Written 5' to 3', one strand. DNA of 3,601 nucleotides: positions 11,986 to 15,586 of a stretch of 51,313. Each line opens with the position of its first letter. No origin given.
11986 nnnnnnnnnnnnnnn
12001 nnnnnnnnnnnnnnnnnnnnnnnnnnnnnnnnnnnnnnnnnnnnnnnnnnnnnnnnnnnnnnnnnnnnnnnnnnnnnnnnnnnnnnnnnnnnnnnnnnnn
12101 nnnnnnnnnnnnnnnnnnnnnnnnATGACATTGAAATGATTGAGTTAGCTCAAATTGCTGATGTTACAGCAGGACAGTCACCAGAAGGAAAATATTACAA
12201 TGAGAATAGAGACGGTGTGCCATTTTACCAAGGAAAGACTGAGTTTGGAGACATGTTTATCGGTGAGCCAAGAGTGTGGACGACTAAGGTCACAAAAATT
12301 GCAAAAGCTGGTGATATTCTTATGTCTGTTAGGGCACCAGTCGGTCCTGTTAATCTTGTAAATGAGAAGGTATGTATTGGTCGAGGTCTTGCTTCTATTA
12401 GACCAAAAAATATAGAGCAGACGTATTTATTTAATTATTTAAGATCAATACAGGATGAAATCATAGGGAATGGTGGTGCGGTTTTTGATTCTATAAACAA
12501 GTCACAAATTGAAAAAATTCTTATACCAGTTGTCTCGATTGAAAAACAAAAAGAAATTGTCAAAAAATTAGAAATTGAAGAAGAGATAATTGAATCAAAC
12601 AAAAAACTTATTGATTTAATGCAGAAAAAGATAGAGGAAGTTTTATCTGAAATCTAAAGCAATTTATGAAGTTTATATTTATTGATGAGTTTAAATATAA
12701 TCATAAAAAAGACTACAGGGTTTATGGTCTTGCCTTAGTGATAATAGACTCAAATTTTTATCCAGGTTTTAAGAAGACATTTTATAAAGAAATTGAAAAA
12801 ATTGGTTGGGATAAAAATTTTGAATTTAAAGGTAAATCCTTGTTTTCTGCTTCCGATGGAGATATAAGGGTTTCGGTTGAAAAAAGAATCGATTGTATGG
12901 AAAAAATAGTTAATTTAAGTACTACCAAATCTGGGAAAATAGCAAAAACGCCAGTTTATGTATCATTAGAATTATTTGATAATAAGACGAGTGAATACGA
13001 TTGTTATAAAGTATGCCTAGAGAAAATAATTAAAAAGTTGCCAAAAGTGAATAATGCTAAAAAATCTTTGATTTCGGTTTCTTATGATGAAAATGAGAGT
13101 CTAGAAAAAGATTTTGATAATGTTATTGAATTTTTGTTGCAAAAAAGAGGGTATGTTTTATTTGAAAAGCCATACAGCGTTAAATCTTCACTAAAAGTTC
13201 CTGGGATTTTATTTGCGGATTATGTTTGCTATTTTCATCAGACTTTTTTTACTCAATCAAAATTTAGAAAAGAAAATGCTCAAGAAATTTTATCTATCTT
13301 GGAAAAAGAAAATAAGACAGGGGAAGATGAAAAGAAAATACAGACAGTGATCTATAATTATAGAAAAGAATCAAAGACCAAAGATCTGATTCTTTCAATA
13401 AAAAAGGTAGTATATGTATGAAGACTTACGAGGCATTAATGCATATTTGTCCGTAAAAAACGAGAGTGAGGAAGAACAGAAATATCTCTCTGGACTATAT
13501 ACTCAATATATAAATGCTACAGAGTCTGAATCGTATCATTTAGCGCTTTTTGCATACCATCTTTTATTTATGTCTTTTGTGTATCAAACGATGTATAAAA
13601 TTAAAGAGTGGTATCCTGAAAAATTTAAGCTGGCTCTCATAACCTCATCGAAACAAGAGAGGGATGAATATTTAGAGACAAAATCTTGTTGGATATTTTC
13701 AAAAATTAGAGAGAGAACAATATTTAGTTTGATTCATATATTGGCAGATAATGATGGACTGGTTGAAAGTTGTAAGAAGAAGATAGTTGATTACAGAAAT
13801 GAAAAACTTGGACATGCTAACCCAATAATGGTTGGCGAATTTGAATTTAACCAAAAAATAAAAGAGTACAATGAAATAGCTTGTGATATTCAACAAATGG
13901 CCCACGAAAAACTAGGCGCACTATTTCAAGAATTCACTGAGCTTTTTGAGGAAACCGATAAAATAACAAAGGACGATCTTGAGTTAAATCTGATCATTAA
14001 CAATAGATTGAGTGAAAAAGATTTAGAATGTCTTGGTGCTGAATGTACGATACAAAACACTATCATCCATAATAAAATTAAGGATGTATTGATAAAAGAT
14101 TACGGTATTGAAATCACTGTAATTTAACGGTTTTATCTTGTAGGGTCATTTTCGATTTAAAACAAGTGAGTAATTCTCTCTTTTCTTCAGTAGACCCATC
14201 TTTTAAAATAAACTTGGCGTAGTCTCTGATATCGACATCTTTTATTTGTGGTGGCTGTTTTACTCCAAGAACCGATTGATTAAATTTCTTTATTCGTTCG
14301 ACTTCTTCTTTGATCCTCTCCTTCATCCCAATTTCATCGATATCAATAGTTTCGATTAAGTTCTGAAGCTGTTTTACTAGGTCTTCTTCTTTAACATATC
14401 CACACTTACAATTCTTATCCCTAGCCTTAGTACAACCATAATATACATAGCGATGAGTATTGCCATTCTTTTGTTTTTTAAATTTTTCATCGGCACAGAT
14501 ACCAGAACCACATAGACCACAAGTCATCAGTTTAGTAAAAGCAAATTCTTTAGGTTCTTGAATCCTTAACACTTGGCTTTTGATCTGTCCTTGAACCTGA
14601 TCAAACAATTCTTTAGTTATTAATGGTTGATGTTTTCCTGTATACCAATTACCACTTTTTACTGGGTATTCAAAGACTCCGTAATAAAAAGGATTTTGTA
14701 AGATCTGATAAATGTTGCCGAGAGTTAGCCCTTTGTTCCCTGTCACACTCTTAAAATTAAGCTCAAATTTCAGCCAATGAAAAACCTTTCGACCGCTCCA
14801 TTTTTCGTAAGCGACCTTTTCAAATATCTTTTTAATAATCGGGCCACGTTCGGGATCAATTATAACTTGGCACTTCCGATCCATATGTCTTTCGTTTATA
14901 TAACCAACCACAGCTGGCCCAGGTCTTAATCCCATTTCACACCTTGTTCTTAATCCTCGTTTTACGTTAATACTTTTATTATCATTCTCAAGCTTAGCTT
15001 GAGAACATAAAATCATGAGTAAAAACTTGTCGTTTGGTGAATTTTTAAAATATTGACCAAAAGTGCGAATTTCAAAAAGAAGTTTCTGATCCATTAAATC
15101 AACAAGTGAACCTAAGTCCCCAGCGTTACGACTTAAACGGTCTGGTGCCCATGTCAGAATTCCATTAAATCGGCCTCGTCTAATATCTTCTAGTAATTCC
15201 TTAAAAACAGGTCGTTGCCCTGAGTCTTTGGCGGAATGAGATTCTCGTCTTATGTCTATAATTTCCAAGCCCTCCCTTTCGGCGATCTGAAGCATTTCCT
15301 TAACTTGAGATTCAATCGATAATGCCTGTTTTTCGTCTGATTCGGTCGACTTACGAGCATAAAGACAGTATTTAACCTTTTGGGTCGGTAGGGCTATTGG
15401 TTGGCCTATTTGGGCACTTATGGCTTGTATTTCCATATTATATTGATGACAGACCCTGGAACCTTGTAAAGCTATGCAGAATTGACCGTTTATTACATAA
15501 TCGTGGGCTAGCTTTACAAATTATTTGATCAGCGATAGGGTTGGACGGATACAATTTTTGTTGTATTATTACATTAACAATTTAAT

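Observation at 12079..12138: (AG)7 slippage tract splits a type I M-S fusion: candidate phase-variable restriction system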

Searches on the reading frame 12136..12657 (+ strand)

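Call 5: search_protein_families(library=pfam, proteins=[window:12136-12657:+], max_evalue=0.01)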
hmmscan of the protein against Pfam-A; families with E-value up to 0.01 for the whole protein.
window:12136-12657:+ (173 aa): 1 family
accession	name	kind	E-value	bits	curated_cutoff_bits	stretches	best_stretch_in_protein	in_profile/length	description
PF01420.25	Methylase_S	-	1.2e-18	68.3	22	1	2-160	7-164/168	Type I restriction modification DNA specificity domain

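Call 6: search_protein_families(library=ncbifam, proteins=[window:12136-12657:+], max_evalue=0.01)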
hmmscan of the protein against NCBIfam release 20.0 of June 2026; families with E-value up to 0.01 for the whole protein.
window:12136-12657:+ (173 aa): 2 families
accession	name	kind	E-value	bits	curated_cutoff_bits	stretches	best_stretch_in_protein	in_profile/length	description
NF047740.1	antiphage_MADS5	equivalog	2.5e-05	23.3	400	1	18-168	59-221/461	methylation-associated defense system restriction endonuclease subunit S MAD5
NF007278.0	PRK09737.1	equivalog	8.1e-05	21.6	662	1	53-147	71-173/461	type I restriction-modification system specificity subunit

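Call 70: search_protein_families(library=padloc, proteins=[window:12136-12657:+], max_evalue=0.001)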
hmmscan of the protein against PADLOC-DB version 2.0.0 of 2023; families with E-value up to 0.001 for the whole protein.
window:12136-12657:+ (173 aa): 77 families (the best 25 are shown)
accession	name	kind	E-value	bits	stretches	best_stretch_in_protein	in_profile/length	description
PDLC03122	Specificity_I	-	5.2e-51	171.8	1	5-146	11-153/387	Type I specificity subunit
PDLC03184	Specificity_I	-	3.2e-39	133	1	5-168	20-184/554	Type I specificity subunit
PDLC03114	Specificity_I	-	3.2e-28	96.8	1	3-171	206-380/410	Type I specificity subunit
PDLC03138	Specificity_I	-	3.3e-28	96.9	1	8-156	314-462/485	Type I specificity subunit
PDLC03107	Specificity_I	-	4.4e-25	86.6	1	2-164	6-175/392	Type I specificity subunit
PDLC04137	mad5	-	2.1e-22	77.9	1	2-167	6-181/392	mads_5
PDLC03089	Specificity_I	-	6.3e-21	73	1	4-157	10-177/446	Type I specificity subunit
PDLC03076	Specificity_I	-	1.4e-20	72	1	4-147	76-227/488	Type I specificity subunit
PDLC03161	Specificity_I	-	2e-19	67.8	1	4-157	213-375/405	Type I specificity subunit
PDLC03068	Specificity_I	-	1.7e-18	65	1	3-157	229-374/403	Type I specificity subunit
PDLC03118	Specificity_I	-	2.5e-18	64.4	1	2-164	217-393/416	Type I specificity subunit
PDLC03194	Specificity_I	-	9e-17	59.2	1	2-156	204-365/391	Type I specificity subunit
PDLC03079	Specificity_I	-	1.5e-16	58.6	1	3-164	34-199/470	Type I specificity subunit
PDLC03087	Specificity_I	-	1.7e-16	58.1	1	3-164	19-196/418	Type I specificity subunit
PDLC03101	Specificity_I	-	2.6e-16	58.2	1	3-165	217-392/411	Type I specificity subunit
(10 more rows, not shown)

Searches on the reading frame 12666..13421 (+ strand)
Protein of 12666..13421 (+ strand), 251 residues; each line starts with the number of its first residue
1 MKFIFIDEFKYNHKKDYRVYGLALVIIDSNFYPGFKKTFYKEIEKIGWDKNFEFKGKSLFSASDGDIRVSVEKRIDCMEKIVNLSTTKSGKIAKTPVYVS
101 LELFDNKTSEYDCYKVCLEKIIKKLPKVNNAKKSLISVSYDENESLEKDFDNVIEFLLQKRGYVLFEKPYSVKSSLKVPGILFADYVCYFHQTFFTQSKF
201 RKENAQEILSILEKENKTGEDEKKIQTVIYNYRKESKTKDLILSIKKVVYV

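Call 5: search_protein_families(library=pfam, proteins=[window:12666-13421:+], max_evalue=0.01)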
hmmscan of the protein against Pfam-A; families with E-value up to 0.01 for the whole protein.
window:12666-13421:+ (251 aa): 2 families
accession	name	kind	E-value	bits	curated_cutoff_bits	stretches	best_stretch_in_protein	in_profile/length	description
PF12686.12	DUF3800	-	0.0023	19.1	21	1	3-191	1-146/149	Protein of unknown function (DUF3800)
PF21069.2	Csx12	-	0.0032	16.7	27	1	133-213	21-105/594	CRISPR-associated endonuclease Cas9 alpha-helical lobe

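Call 6: search_protein_families(library=ncbifam, proteins=[window:12666-13421:+], max_evalue=0.01)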
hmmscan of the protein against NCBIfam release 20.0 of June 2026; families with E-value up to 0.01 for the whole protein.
window:12666-13421:+ (251 aa): 0 families

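Call 70: search_protein_families(library=padloc, proteins=[window:12666-13421:+], max_evalue=0.001)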
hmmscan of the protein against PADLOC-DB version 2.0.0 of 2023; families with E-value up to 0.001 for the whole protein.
window:12666-13421:+ (251 aa): 0 families

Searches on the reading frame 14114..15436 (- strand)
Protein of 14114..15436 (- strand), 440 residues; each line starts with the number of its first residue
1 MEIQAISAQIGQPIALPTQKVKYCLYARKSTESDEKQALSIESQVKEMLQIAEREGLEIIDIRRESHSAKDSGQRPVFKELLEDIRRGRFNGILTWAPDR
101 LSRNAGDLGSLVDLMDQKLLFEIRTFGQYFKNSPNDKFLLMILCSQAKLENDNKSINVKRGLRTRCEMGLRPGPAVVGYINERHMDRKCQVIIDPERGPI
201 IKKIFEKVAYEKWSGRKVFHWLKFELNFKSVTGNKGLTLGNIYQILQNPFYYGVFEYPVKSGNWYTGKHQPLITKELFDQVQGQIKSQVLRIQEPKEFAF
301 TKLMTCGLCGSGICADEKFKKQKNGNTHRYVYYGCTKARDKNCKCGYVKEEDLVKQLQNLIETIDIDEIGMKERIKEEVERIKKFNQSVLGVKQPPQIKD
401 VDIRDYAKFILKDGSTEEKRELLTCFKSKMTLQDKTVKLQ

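Call 5: search_protein_families(library=pfam, proteins=[window:14114-15436:-], max_evalue=0.01)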
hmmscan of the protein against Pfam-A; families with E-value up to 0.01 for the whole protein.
window:14114-15436:- (440 aa): 3 families
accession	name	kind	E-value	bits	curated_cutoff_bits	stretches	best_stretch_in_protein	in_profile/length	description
PF00239.26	Resolvase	-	6.5e-21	75.4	23.3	1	25-169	3-143/145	Resolvase, N terminal domain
PF07508.19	Recombinase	-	2.1e-13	50.8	21.1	1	195-287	1-101/102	Recombinase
PF13408.12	Zn_ribbon_recom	-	6.3e-07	30.1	25.3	1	300-355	2-51/58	Recombinase zinc beta ribbon domain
